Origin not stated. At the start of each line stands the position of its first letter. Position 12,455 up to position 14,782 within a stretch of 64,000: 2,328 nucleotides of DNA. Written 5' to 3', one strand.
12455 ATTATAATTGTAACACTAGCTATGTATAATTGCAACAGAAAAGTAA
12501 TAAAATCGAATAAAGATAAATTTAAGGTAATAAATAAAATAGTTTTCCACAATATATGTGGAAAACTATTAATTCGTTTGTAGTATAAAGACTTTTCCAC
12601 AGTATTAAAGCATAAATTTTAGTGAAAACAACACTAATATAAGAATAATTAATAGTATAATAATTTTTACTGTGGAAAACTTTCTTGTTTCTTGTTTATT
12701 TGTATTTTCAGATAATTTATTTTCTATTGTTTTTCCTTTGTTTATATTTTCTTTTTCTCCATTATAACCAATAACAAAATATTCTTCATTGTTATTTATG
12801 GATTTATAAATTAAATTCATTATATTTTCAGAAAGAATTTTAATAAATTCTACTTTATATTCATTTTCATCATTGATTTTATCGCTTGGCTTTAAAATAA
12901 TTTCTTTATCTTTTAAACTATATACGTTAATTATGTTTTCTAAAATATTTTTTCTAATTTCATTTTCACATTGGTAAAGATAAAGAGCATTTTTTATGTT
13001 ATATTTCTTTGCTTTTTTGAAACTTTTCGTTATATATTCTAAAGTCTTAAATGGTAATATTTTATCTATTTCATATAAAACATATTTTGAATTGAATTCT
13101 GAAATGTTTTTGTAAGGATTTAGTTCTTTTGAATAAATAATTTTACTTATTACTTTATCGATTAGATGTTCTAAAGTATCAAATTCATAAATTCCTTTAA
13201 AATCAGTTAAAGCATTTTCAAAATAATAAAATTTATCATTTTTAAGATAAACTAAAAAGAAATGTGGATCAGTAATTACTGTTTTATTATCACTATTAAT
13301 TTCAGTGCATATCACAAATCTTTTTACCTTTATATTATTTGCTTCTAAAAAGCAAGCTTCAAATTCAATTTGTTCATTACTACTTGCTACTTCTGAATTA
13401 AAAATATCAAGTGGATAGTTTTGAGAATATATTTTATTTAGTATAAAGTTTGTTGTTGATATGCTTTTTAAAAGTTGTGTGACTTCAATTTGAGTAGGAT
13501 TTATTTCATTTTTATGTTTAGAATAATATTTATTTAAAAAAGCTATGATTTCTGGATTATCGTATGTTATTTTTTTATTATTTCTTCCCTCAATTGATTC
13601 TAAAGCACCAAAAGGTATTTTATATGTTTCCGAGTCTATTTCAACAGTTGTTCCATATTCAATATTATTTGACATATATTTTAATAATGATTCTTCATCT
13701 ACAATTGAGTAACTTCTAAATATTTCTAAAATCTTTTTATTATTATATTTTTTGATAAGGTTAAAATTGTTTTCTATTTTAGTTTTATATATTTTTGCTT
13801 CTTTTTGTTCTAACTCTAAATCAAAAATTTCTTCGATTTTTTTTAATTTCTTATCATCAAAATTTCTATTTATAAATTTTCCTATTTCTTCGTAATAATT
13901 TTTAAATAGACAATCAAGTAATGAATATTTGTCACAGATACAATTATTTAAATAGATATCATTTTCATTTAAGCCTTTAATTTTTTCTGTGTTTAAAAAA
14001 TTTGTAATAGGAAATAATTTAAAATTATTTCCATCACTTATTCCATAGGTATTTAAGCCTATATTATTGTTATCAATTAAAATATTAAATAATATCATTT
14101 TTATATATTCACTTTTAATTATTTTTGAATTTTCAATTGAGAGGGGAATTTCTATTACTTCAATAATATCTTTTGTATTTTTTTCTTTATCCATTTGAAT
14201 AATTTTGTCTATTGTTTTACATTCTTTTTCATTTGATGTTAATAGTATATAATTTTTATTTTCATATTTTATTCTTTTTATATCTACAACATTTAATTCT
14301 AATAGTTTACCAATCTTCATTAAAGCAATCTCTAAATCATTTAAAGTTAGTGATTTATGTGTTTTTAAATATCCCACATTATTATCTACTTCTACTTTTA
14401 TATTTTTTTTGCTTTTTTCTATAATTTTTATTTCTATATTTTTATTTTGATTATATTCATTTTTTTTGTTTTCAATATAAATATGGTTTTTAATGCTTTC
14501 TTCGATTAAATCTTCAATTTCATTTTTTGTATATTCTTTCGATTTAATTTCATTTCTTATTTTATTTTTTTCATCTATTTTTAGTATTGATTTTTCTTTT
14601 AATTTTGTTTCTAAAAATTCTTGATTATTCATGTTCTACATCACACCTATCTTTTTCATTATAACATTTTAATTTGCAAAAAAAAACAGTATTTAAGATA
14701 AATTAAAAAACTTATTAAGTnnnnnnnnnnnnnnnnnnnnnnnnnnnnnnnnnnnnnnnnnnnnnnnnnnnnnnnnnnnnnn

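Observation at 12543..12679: DnaA-box cluster ~50 kb from oriC with a perfect inverted box pair, flanking a transposase-HTH fragment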

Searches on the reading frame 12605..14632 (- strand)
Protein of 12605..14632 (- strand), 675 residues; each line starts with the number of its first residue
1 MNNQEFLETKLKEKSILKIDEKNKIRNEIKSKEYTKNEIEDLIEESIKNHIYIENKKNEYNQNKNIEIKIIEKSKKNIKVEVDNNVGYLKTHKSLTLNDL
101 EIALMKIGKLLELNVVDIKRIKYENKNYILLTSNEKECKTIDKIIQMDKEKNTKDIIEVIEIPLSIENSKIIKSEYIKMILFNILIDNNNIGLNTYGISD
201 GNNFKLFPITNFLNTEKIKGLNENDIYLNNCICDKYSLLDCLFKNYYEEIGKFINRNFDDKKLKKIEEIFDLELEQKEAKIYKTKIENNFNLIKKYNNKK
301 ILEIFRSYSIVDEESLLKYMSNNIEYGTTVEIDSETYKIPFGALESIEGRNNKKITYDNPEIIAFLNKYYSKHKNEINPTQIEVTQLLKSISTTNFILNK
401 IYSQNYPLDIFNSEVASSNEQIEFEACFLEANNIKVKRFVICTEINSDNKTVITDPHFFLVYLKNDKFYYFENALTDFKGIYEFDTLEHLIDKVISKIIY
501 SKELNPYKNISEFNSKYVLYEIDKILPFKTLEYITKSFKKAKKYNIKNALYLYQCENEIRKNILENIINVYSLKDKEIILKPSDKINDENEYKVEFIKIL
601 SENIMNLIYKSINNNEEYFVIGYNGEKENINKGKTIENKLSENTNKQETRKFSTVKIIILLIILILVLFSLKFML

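Call 6: search_protein_families(library=pfam, proteins=[window:12605-14632:-], max_evalue=0.01)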
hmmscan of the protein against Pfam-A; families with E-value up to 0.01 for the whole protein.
window:12605-14632:- (675 aa): 0 families

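Call 10: find_encoding_contigs(protein=window:12605-14632:-, flank=10000)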
Protein window:12605-14632:- (675 aa): 1 contig read that carries it; 1 place shown.
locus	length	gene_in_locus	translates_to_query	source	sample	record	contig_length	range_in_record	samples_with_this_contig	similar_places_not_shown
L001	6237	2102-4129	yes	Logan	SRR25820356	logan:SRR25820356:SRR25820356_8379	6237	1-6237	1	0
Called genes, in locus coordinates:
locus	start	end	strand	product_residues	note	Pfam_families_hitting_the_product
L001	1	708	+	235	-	?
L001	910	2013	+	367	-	PF00438:S-AdoMet_synt_N, PF02772:S-AdoMet_synt_M, PF02773:S-AdoMet_synt_C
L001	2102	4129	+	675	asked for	-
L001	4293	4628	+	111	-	-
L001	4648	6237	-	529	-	?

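Call 26: find_related_loci(query=A2, collection=metagenome_contigs, flank=5000)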
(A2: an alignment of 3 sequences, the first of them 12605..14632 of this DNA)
Query A2 (675 aa) in metagenome_contigs; peptide patterns used: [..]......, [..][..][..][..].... (x = any residue, [..] = any of these).
600 stretches matched a pattern, but none encodes a relative of the query by tblastn (E <= 1e-3).

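Call 27: find_homologous_proteins(query=A2)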
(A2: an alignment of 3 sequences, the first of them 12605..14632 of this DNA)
Query A2 (3 sequences) (675 aa, profile of the alignment): 132 proteins with E <= 0.001 among 8000 candidates; the best 120 are listed.
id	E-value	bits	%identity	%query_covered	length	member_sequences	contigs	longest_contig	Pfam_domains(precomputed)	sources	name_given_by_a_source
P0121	0.0e+0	1140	48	94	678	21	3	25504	-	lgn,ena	-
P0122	0.0e+0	1112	99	100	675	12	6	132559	-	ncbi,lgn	ncbi:MAG: hypothetical protein RR294_00320 [Bacilli bacterium]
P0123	0.0e+0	1067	46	91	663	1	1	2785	-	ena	-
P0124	0.0e+0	1067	46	91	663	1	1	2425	-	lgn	-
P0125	0.0e+0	1066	45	91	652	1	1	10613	-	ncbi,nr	ncbi:MAG: hypothetical protein MR411_04240 [Tenericutes bacterium]|nr:hypothetical protein [Mycoplas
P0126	0.0e+0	1066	46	91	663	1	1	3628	-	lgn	-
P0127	0.0e+0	1065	46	91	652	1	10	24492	-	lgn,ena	-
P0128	0.0e+0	1065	46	91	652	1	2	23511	-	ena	-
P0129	0.0e+0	1065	45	91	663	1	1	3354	-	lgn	-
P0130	0.0e+0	1064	46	91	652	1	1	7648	-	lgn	-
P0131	0.0e+0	1064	46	91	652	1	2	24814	-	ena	-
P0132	0.0e+0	1064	46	91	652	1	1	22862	-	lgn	-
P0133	0.0e+0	1064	46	91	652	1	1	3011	-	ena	-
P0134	0.0e+0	1064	45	91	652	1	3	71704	-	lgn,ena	-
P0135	0.0e+0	1064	46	91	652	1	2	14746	-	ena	-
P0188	0.0e+0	1060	45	91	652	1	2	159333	-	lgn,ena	-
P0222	0.0e+0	1056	48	94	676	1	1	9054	-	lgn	-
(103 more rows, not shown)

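Call 30: search_protein_families(library=ncbifam, proteins=[window:12605-14632:-], max_evalue=1)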
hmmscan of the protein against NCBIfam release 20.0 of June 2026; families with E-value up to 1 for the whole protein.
window:12605-14632:- (675 aa): 0 families

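Call 37: find_encoding_contigs(protein=P0222, flank=6000, max_places=3)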
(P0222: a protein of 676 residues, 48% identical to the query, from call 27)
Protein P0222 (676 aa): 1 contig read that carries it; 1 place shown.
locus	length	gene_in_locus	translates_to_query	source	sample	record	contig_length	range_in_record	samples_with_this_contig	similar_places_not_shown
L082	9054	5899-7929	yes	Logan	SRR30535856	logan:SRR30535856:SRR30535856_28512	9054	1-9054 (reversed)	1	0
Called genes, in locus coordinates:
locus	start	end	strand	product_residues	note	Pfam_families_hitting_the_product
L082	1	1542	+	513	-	?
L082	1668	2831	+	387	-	PF03486:HI0933_like, PF07992:Pyr_redox_2 (weak), PF13738:Pyr_redox_3, PF22780:HI0933_like_1st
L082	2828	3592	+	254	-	PF01261:AP_endonuc_2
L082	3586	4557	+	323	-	PF09234:DUF1963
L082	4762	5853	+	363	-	PF00438:S-AdoMet_synt_N, PF02772:S-AdoMet_synt_M, PF02773:S-AdoMet_synt_C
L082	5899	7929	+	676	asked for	-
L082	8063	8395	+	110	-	-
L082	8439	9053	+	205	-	?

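Call 38: find_encoding_contigs(protein=P0188, flank=10000, max_places=2)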
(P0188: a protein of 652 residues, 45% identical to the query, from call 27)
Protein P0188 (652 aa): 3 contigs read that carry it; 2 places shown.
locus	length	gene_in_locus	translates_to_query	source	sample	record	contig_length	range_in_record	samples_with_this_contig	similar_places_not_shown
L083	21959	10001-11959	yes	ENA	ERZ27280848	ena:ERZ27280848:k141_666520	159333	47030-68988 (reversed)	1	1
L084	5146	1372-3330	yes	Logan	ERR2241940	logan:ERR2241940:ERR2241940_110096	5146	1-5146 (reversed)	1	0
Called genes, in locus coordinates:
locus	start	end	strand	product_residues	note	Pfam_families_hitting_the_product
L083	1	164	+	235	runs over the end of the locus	PF00106:adh_short, PF08659:KR (weak), PF23441:SDR (faint), PF13561:adh_short_C2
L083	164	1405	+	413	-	PF06838:Met_gamma_lyase, PF01053:Cys_Met_Meta_PP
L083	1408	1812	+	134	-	-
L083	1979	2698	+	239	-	-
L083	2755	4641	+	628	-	PF02518:HATPase_c (faint), PF13589:HATPase_c_3, PF00183:HSP90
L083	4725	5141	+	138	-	-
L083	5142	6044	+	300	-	PF09234:DUF1963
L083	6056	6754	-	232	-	PF02146:SIR2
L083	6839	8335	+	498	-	-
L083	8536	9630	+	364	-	PF00438:S-AdoMet_synt_N, PF02772:S-AdoMet_synt_M, PF02773:S-AdoMet_synt_C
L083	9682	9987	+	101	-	-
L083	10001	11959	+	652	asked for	-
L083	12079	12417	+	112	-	-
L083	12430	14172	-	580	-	-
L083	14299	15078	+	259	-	PF04018:VCA0040-like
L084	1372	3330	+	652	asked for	-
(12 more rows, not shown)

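Call 72: predict_structure(alignment_id=A4)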
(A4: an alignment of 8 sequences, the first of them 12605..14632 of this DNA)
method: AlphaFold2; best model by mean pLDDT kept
length: 675 residues; sequences in the alignment: 8
mean_pLDDT: 53.2   pTM: 0.36
mean pLDDT of the five models: 53.2, 51.2, 47.0, 45.0, 43.2
residues with pLDDT >= 90: 0; 70-90: 166; 50-70: 210; < 50: 299
segments of 3 or more residues with pLDDT < 50: 56-70, 72-78, 80-82, 84-126, 210-219, 254-310, 312-417, 473-479, 573-578, 582-597, 631-652
pLDDT, mean of each block of 10 residues (from residue 1): 77 76 78 78 80 52 35 44 38 27 36 34 50 65 65 67 66 71 63 64 55 39 66 67 60 41 30 27 34 34 43 41 31 28 25 26 33 32 28 26 26 38 61 76 67 70 81 45 77 77 56 70 65 66 81 73 65 49 39 45 61 60 60 37 34 63 84 65
secondary structure, 60 per line:
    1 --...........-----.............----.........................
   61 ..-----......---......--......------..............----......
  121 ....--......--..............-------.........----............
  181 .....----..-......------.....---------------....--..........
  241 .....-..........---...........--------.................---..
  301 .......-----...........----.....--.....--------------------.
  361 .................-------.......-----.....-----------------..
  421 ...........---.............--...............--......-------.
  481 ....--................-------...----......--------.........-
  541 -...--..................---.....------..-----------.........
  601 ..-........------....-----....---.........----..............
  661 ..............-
elements in order (helices of 4 or more, strands of 3 or more residues): H3-13 H19-31 H36-62 E68-73 E77-82 E85-90 H97-110 H115-124 E127-132 H135-148 H156-164 H169-185 E196-198 E205-209 E225-228 E231-234 H235-245 H247-256 H260-270 H279-295 H299-307 H313-323 E328-332 E335-339 H360-377 H385-391 H397-401 H419-431 E435-447 E450-464 E467-472 E480-484 H487-502 E517-522 H531-539 E542-544 H547-564 E568-572 H592-602 E607-611 E618-621 E627-630 H634-642 H647-674

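Call 73: search_protein_representatives(alignment_id=A4)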
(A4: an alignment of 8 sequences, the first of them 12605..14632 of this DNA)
Query: 8 sequences, 671 profile positions. Proteins with E-value up to 0.001 (for the whole library): 159; up to 1e-10: 20; up to 1e-30: 9. The best 150 are listed.
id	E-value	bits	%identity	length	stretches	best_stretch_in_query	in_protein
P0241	2.3e-249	845.9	-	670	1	2-670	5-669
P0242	1.1e-228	777.5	-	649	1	12-667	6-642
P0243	7.3e-132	457.5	-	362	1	255-527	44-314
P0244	2.0e-116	406.5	-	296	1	1-297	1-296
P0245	1.6e-71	258.1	-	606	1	235-665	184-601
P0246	3.1e-58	214.2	-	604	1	27-667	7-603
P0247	3.0e-51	191.2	-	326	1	300-608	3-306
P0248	1.2e-43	166.0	-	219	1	303-507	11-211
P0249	1.6e-34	135.9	-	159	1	556-671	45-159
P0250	2.5e-21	92.3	-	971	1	286-500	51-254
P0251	1.2e-19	86.7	-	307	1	268-539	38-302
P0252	4.6e-18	81.5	-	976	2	284-513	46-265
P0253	4.2e-17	78.3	-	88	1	585-670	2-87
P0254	1.1e-15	73.6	-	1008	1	282-502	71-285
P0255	1.7e-15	73.0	-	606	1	229-645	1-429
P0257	4.2e-13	65.1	-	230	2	413-536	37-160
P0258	3.9e-12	61.9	-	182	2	385-541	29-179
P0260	7.8e-11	57.6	-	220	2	415-543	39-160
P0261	1.8e-10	56.3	-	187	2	411-540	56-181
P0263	8.4e-10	54.2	-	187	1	389-504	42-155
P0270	2.8e-08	49.1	-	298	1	395-545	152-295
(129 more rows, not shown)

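Call 74: search_protein_families(library=pfam, proteins=[P0257, P0258, P0260, P0261, P0263, P0250, P0252, P0245, P0246, P0270], max_evalue=0.001)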
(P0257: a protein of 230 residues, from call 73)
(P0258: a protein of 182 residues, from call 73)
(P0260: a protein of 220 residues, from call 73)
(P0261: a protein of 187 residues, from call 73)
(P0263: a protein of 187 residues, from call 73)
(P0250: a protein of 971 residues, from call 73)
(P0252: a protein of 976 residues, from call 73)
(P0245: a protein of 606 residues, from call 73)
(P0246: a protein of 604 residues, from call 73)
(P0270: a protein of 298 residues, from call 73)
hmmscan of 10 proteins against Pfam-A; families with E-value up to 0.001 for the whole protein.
P0257 (230 aa): 0 families

P0258 (182 aa): 0 families

P0260 (220 aa): 0 families

P0261 (187 aa): 0 families

P0263 (187 aa): 1 family
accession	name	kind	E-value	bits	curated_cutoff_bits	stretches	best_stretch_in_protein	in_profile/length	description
PF04473.18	DUF553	-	0.00037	20.4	20.5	1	8-98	7-93/140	Transglutaminase-like domain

P0250 (971 aa): 0 families

P0252 (976 aa): 0 families

P0245 (606 aa): 0 families

P0246 (604 aa): 0 families

P0270 (298 aa): 1 family
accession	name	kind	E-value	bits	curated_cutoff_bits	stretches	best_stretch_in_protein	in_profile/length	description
PF04266.20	ASCH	-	2.6e-08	34.9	21.2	1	4-80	1-60/103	ASCH domain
